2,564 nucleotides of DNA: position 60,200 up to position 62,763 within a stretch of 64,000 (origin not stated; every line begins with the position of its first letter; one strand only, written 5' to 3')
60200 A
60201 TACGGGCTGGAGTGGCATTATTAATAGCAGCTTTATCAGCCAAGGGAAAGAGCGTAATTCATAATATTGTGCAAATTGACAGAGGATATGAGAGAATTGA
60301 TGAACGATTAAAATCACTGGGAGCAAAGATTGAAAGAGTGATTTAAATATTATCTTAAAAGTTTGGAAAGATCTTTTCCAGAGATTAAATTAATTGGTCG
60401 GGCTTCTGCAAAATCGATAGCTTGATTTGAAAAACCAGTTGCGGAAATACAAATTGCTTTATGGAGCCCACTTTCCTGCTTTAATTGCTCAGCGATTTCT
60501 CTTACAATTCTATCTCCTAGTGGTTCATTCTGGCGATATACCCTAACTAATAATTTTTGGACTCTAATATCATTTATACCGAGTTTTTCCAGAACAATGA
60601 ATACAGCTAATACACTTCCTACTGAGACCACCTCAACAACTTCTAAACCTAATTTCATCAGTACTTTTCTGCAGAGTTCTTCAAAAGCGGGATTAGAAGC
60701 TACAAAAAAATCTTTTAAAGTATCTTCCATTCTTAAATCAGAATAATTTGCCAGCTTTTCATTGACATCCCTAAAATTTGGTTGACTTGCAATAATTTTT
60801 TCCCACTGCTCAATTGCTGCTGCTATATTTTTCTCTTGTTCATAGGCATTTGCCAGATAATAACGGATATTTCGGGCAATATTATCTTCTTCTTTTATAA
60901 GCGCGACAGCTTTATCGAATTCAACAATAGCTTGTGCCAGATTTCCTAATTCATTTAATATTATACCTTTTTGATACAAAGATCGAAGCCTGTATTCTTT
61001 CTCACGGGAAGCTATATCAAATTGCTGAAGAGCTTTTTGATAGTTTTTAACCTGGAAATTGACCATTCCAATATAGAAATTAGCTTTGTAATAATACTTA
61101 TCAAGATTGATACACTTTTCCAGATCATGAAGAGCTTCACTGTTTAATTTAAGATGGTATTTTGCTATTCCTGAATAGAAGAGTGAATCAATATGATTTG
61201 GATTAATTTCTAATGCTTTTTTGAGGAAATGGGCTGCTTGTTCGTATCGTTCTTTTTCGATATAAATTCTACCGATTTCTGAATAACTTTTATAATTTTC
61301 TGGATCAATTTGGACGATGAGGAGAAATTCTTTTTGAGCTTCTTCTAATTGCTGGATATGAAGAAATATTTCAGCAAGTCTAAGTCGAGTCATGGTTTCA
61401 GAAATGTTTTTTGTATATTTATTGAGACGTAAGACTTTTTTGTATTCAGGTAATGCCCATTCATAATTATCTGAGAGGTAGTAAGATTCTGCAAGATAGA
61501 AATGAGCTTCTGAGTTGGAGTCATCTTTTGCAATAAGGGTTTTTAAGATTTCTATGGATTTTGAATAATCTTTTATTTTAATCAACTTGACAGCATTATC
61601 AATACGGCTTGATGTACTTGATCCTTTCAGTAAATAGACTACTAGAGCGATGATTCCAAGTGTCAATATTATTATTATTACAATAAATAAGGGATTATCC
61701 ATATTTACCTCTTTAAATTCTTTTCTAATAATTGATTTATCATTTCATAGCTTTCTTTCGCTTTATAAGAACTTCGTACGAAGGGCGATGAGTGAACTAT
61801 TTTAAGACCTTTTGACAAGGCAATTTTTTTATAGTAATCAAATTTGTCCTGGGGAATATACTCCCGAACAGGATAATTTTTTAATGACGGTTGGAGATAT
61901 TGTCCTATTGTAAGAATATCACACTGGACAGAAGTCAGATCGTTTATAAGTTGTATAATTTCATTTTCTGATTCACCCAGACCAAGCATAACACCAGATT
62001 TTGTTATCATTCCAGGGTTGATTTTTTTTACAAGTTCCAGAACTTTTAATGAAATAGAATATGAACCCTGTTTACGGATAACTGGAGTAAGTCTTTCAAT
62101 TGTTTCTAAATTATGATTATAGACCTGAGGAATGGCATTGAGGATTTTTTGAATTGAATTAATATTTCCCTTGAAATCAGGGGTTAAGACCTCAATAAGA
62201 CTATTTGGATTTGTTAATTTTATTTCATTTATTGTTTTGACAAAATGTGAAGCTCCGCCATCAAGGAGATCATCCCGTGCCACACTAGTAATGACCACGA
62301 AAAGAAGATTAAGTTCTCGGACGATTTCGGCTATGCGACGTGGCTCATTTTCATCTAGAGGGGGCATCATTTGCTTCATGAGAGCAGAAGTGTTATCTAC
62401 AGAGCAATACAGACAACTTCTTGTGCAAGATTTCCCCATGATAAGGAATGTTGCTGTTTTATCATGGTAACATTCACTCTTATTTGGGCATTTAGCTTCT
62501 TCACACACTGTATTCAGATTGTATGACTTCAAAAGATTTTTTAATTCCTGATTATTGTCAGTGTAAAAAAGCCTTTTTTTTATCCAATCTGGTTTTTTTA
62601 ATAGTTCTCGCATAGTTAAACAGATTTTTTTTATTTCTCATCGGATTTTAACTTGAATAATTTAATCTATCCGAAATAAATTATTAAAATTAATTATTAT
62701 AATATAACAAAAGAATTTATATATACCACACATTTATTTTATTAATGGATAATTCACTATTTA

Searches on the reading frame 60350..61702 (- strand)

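Call 58: search_protein_families(library=pfam, proteins=[window:60350-61702:-], max_evalue=0.001)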
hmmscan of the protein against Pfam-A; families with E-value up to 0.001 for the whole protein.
window:60350-61702:- (450 aa): 23 families
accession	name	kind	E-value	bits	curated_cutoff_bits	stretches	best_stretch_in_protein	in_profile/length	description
PF07719.23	TPR_2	-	6.9e-27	91.8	27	2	139-170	3-34/34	Tetratricopeptide repeat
PF00515.34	TPR_1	-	1.2e-21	76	27.8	1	138-170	2-34/34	Tetratricopeptide repeat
PF14559.12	TPR_19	-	3.8e-17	62.8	25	1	130-170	18-58/68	Tetratricopeptide repeat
PF13181.12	TPR_8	-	4e-16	58.2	25.7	1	138-170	2-34/34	Tetratricopeptide repeat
PF13432.12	TPR_16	-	1.9e-15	57.4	32.7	0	45-93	12-60/65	Tetratricopeptide repeat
PF13428.12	TPR_14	-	4.8e-15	55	23.5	0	278-319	2-43/44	Tetratricopeptide repeat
PF13424.12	TPR_12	-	6.4e-14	52.4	30.1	2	106-166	6-74/77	Tetratricopeptide repeat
PF13431.12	TPR_17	-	7.2e-13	48.1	24.4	0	127-156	3-32/34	Tetratricopeptide repeat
PF13174.12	TPR_6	-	4.7e-12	46.2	26.3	0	281-309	4-32/33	Tetratricopeptide repeat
PF04471.18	Mrr_cat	-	2.4e-11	44.2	21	1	336-449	5-115/115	Restriction endonuclease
PF23914.1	TPR_CcmH_CycH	-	6.1e-10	39.6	42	0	131-230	44-146/158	Cytochrome c-type biogenesis protein H TPR domain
PF13371.12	TPR_9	-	6.6e-10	39.3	35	1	144-200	2-58/73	Tetratricopeptide repeat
PF13414.12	TPR_11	-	3.6e-08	33.4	26.8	1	144-182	1-39/42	TPR repeat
PF25063.1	ARM_TT21_C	-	5.7e-08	33.3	35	1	45-170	36-162/209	Tetratricopeptide repeat protein 21 C-terminal ARM domain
PF09976.15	TPR_21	-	1.6e-07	31.7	25.5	0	29-165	37-174/193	Tetratricopeptide repeat-like domain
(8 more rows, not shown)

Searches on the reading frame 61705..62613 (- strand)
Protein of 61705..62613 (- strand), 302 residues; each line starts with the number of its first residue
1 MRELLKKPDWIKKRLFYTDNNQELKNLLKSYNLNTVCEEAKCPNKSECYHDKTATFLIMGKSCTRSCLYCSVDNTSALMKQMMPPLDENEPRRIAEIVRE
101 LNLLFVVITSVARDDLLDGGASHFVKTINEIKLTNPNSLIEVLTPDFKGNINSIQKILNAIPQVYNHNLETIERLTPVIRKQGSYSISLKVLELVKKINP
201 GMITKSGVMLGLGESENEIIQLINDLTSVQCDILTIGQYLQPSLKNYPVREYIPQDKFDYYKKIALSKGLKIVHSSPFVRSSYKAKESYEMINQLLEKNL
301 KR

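Call 44: find_encoding_contigs(protein=window:61705-62613:-, flank=10000, max_places=3)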
Protein window:61705-62613:- (302 aa): no gene with exactly this product is on record in the collection.
